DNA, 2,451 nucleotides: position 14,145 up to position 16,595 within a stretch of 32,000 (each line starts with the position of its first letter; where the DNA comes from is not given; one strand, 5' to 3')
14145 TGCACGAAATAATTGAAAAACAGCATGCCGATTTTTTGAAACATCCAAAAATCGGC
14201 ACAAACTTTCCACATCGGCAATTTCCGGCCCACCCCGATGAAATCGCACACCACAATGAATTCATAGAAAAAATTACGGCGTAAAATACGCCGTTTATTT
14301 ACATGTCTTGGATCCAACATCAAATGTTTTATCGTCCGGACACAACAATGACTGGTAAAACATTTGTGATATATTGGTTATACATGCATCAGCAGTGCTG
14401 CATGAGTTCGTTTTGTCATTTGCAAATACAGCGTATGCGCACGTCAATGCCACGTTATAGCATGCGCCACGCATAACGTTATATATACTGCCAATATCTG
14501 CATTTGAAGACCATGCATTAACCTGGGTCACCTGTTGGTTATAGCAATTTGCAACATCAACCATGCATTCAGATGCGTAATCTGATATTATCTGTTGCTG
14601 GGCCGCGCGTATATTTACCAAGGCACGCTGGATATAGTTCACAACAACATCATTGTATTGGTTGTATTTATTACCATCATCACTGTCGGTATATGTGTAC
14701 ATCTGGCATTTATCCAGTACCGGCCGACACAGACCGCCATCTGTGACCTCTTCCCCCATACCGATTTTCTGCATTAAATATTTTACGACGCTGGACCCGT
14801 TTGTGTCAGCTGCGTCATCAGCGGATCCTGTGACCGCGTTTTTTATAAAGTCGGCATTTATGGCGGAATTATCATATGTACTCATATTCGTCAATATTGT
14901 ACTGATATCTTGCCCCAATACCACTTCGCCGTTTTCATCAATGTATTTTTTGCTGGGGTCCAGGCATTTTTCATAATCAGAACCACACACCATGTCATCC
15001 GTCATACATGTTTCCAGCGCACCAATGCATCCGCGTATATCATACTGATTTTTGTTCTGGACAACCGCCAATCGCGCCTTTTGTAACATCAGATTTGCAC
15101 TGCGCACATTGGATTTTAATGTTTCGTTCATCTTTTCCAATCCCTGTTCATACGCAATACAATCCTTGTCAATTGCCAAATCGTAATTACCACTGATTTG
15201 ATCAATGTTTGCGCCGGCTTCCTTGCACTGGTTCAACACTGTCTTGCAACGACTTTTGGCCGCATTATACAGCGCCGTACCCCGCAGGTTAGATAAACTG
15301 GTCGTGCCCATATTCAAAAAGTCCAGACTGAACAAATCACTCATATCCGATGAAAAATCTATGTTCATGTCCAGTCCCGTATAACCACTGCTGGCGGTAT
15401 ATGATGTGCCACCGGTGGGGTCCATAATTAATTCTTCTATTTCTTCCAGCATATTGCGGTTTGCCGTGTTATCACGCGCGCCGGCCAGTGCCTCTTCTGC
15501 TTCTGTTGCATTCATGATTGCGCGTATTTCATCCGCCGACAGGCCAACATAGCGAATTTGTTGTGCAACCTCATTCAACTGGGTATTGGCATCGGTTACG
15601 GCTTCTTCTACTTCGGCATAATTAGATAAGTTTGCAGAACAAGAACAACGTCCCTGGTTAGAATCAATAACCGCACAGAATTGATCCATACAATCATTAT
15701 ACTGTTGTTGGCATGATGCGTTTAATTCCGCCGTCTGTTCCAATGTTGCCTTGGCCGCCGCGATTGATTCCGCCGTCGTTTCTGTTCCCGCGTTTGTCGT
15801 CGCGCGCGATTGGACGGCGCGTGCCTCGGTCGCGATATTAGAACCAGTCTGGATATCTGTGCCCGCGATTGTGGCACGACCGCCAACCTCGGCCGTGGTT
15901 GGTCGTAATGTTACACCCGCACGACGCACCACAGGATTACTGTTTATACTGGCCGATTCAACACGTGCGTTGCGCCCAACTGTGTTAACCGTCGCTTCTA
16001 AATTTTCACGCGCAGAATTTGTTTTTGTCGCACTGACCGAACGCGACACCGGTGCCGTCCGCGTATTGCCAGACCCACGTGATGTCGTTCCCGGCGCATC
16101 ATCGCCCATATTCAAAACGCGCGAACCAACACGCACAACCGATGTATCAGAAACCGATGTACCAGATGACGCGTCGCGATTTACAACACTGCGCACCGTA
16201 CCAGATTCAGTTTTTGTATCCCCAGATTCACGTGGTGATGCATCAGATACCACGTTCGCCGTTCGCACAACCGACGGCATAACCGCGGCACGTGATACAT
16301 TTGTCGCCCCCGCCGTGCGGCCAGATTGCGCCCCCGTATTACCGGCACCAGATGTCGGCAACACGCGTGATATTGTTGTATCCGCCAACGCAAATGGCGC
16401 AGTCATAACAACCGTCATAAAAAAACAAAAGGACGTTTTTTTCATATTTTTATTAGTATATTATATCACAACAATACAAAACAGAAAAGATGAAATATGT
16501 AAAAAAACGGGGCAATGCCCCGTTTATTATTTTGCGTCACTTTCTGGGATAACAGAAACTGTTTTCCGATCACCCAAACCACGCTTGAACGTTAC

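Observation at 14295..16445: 716-aa secreted protein: Lys-poor disordered R/S/T/G half fused to a repeatedly Cx6C-containing half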

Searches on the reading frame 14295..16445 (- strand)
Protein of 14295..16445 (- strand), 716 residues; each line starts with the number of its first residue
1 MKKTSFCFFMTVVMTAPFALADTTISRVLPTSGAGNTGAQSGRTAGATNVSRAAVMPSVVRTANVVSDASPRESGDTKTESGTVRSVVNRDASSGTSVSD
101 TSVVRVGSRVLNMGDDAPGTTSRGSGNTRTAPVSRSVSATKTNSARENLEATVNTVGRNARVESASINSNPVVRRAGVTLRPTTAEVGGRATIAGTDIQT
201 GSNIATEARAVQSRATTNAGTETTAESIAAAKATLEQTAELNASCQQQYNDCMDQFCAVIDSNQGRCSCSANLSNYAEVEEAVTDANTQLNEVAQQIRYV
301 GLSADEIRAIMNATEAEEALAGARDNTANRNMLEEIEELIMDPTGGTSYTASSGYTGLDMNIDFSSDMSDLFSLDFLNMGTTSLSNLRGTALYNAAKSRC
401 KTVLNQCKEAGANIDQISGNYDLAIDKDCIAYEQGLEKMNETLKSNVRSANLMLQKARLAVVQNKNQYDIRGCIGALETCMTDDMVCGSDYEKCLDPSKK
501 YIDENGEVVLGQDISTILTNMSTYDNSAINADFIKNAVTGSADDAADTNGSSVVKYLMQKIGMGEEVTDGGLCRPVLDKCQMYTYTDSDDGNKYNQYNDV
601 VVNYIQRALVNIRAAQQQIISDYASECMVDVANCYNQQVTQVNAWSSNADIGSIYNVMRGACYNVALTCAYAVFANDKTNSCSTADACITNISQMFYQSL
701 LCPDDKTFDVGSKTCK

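Call 4: search_protein_families(library=pfam, proteins=[window:14295-16445:-], max_evalue=10)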
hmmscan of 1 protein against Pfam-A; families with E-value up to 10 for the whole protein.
window:14295-16445:- (716 aa): 1 family
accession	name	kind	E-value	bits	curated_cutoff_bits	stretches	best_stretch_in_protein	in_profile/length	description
PF09632.15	Rac1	-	0.21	11.2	25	1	576-655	43-127/297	Rac1-binding domain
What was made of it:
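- On Sel1-like repeat / Helicobacter cysteine-rich proteins (PF08238): No Pfam hit at E<=10 (call 4).
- On CHCH domain (PF06747): No Pfam hit (call 4).
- On Type V autotransporter adhesins: No Pfam autotransporter hit (call 4).
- Closest known: Helicobacter cysteine-rich proteins / Sel1-like repeat proteins. Different: No Sel1 hit even at E<=10 (call 4).
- Closest known: Plasmodium Duffy-binding-like. Different: No Pfam DBL hit (call 4).
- Closest known: Surface proteins with Listeria-Bacteroides repeats. Different: The window's protein has none of them (call 4).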

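Call 5: search_protein_families(library=ncbifam, proteins=[window:14295-16445:-], max_evalue=10)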
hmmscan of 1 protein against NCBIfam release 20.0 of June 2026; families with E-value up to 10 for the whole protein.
window:14295-16445:- (716 aa): 1 family
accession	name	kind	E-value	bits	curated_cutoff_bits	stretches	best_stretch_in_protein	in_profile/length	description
NF002141.0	PRK00977.1-5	equivalog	0.31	10.9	92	1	238-313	12-86/93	exodeoxyribonuclease VII small subunit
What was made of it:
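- On Chlamydial OmcB / Chlam_OMP6: No Pfam or NCBIfam hit (calls 4, 5).
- Closest known: Chlamydial cysteine-rich envelope protein OmcB. Different: No sequence match (calls 4, 5).
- Tried and rejected: Pfam and NCBIfam at E<=10 gave only noise: Rac1-binding domain E=0.21, XseB E=0.31 (calls 4, 5).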

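Call 7: find_homologous_proteins(query=window:14295-16445:-, max_evalue=0.001)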
Query window:14295-16445:- (716 aa): 1053 proteins with E <= 0.001 among 8000 candidates; the best 120 are listed.
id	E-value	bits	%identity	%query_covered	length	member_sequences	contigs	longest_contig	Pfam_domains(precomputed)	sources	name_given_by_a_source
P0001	0.0e+0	1518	99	99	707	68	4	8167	-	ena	-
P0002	0.0e+0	1015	69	100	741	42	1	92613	-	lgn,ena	-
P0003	1.1e-283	961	67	99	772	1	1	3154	-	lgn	-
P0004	1.3e-283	961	67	99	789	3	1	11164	-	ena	-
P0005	2.1e-283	960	67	97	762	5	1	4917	-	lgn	-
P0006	2.1e-283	960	67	99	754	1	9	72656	-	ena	-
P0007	4.8e-283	959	65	100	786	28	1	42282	-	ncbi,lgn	-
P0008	9.0e-283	958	73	87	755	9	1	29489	-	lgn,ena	-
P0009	2.1e-282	957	70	93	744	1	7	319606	-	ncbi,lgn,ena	-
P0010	2.9e-282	956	70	93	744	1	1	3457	-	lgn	-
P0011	4.2e-282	956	70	93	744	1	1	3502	-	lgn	-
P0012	5.0e-282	956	66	99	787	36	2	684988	-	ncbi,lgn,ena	-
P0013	6.7e-281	952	65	99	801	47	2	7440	-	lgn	-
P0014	6.7e-281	952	69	93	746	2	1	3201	-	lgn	-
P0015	4.3e-280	949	68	93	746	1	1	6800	-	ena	-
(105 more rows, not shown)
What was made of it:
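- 14295..16445 (-): Complete 716-aa coding sequence (stop codon 14295-14297). More than 1,000 homologs (call 7).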

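Call 9: find_related_loci(query=window:14295-16445:-, collection=genome_contigs, flank=10000)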
Query window:14295-16445:- (716 aa) in genome_contigs; peptide patterns used: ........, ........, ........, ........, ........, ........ (x = any residue, [..] = any of these).
168 stretches matched a pattern; 95 encode a relative of the query (tblastn E <= 1e-3); the best 80 are kept; 80 distinct loci.
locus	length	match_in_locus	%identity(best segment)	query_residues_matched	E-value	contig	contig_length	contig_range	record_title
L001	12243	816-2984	69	1-715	0e+0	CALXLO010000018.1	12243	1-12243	MAG: uncultured Alphaproteobacteria bacterium isolate BRZ_DB__bin25 genome assembly, contig: BRZ_DB__NODE_6271_length_12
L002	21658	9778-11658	73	85-708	0e+0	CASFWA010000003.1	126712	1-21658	uncultured proteobacterium isolate A86_L4_360360_idba_bin.28 genome assembly, contig: A86_L4_360360_idba_bin.28.fa_scaff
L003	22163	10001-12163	66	1-709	0e+0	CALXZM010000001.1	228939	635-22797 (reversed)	MAG: uncultured Alphaproteobacteria bacterium isolate BRZ_LB__bin18 genome assembly, contig: BRZ_LB__NODE_32_length_2289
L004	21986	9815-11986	66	1-708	0e+0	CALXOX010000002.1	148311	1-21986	MAG: uncultured Alphaproteobacteria bacterium isolate BRZ_MD__bin1 genome assembly, contig: BRZ_MD__NODE_142_length_1483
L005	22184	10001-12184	64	1-709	0e+0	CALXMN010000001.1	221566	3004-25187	MAG: uncultured Alphaproteobacteria bacterium isolate BRZ_KQ__bin82 genome assembly, contig: BRZ_KQ__NODE_53_length_2215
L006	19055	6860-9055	64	1-709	0e+0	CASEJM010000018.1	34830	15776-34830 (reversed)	uncultured proteobacterium isolate Batch3_idba_bin.193 genome assembly, contig: Batch3_idba_bin.193.fa_k87_14325776, who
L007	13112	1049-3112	64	1-713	0e+0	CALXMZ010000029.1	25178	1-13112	MAG: uncultured Alphaproteobacteria bacterium isolate E02__bin298 genome assembly, contig: E02__k127_6230262, whole geno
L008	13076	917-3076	65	1-708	0e+0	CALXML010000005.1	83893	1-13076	MAG: uncultured Alphaproteobacteria bacterium isolate BRZ_KL__bin36 genome assembly, contig: BRZ_KL__NODE_233_length_838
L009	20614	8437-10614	64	1-709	0e+0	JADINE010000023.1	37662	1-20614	MAG: Candidatus Enterousia excrementavium isolate B1-16210 B1M03__C241545_L37662_SRR9113712, whole genome shotgun sequen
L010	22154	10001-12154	65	1-709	0e+0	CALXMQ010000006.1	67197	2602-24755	MAG: uncultured Alphaproteobacteria bacterium isolate BRZ_KT__bin2 genome assembly, contig: BRZ_KT__NODE_233_length_6719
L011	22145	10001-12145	64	1-714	0e+0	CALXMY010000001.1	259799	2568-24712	MAG: uncultured Alphaproteobacteria bacterium isolate BRZ_RP__bin67 genome assembly, contig: BRZ_RP__NODE_21_length_2597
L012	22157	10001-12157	64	1-709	0e+0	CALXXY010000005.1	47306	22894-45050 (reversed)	MAG: uncultured Alphaproteobacteria bacterium isolate BRZ_PP__bin55 genome assembly, contig: BRZ_PP__NODE_992_length_473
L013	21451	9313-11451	66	1-714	0e+0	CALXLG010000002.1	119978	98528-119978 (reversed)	MAG: uncultured Alphaproteobacteria bacterium isolate BRZ_FN__bin24 genome assembly, contig: BRZ_FN__NODE_124_length_119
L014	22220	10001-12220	64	1-714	0e+0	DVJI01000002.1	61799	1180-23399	MAG TPA_asm: Candidatus Enterousia intestinigallinarum isolate ChiGjej3B3-5194 ChiGjej3B3M5__C33979_L61799_SRR6323341, w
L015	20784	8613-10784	62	1-708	0e+0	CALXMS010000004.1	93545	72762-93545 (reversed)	MAG: uncultured Alphaproteobacteria bacterium isolate BRZ_MB__bin43 genome assembly, contig: BRZ_MB__NODE_396_length_935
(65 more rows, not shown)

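Call 19: search_solved_structures(query=A2, max_evalue=10, show_alignments=2)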
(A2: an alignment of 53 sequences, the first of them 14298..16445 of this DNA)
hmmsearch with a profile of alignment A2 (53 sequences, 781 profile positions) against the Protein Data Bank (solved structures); distinct sequences matched with E-value up to 10: 4.
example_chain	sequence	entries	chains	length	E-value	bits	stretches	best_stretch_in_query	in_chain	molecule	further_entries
1to3_A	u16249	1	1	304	0.96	10.9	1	616-655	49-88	Putative aldolase yihT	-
7ag7_A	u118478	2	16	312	1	10.9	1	616-655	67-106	Sulfofructosephosphate aldolase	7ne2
23fu_L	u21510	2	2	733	1.5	10.3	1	43-162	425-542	Putative chromatin structure remodeling complex protein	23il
9l94_W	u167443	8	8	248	1.9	9.9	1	173-244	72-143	Large ribosomal subunit protein uL4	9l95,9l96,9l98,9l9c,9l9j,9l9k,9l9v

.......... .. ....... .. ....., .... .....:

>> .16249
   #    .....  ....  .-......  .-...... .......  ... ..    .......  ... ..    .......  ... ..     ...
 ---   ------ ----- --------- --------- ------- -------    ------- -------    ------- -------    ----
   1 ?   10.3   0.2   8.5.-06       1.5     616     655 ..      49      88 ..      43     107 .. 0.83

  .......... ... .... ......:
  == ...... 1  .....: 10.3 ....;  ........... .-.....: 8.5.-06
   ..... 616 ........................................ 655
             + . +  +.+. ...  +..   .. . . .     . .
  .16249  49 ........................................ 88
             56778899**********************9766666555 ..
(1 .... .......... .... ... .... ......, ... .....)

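Call 43: search_protein_families(library=pfam, proteins=[L005:5830-8088:+, L005:5107-5664:-, L005:8468-8887:-], max_evalue=0.01)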
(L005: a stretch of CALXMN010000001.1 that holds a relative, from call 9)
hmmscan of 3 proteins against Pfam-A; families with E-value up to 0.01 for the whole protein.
L005:5830-8088:+ (753 aa): 0 families

L005:5107-5664:- (186 aa): 1 family
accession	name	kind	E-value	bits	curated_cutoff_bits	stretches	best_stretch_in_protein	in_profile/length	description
PF09411.16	PagL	-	5.5e-13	49.6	23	1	98-185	43-136/136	Lipid A 3-O-deacylase (PagL)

L005:8468-8887:- (140 aa): 0 families

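Call 55: search_solved_structures(query=A3, max_evalue=10)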
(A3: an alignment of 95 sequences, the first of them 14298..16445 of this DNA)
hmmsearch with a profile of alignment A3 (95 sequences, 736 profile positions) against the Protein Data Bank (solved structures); distinct sequences matched with E-value up to 10: 2.
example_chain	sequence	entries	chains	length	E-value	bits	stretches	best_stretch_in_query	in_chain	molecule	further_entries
8dy7_F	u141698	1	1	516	9.3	7.8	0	68-149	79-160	RNA polymerase sigma factor SigA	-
8dy9_F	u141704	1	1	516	9.3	7.8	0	68-149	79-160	RNA polymerase sigma factor SigA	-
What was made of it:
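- Tried and rejected: PDB sequence-profile searches with a 53-sequence and a 95-sequence alignment gave nothing better than E of about 1 (calls 19, 55).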
